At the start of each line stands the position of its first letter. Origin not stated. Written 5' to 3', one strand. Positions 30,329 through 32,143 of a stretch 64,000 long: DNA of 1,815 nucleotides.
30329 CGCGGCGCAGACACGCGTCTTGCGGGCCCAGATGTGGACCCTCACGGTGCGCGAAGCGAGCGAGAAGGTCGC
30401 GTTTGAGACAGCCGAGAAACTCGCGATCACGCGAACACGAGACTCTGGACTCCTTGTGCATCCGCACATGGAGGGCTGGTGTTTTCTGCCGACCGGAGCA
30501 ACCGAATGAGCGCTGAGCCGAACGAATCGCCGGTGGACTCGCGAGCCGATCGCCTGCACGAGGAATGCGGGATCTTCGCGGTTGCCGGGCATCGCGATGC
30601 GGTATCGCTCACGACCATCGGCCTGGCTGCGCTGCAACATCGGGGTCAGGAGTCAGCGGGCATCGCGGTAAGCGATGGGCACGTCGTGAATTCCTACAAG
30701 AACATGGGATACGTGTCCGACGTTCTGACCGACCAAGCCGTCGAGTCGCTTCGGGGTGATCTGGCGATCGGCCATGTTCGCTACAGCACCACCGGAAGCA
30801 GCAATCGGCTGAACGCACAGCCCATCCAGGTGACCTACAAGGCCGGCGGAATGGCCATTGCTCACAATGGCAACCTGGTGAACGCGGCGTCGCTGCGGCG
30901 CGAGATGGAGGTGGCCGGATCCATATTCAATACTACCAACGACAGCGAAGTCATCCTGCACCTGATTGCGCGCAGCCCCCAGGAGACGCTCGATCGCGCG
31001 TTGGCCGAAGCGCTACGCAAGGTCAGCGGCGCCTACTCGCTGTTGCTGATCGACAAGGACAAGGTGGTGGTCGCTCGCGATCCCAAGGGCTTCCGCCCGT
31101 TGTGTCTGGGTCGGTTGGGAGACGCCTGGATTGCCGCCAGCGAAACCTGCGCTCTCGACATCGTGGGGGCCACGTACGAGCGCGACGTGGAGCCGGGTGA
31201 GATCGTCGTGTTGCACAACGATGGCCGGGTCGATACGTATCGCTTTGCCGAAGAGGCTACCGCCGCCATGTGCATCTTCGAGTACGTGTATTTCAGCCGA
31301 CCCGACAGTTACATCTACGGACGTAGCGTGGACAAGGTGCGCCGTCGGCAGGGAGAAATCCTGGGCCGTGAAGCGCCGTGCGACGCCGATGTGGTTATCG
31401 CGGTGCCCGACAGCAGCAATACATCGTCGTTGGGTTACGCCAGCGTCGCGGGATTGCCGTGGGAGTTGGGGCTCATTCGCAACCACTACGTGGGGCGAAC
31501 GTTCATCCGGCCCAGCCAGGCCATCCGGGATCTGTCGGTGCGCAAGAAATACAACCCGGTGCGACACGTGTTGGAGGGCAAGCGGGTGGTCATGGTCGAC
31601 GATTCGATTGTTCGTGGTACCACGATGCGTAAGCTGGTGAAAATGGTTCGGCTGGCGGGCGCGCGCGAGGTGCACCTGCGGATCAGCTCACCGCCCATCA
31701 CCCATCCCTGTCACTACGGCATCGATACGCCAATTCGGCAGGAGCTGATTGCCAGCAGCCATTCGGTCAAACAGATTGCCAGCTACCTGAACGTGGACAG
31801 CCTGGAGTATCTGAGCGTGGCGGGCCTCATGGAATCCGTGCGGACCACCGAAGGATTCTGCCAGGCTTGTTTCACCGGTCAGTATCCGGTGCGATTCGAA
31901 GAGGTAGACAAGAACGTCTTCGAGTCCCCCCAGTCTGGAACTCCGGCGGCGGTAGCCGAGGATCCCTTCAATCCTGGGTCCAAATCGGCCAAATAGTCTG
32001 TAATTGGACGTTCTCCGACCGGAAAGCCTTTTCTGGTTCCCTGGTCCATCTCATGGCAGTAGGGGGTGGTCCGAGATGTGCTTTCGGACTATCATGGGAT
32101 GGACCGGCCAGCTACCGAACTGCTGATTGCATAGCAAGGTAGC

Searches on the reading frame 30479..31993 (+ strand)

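Call 55: search_protein_families(library=pfam, proteins=[window:30479-31993:+], max_evalue=0.00001)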
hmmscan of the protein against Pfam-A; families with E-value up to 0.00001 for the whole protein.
window:30479-31993:+ (505 aa): 3 families
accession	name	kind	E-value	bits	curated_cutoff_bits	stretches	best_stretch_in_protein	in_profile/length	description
PF13522.11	GATase_6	-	1.3e-21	77.4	27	1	91-222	8-130/130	Glutamine amidotransferase domain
PF13537.11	GATase_7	-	1.7e-19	70.5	25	1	110-226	10-121/123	Glutamine amidotransferase domain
PF13230.11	GATase_4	-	7.4e-06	25.5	23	0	90-163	66-137/272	Glutamine amidotransferases class-II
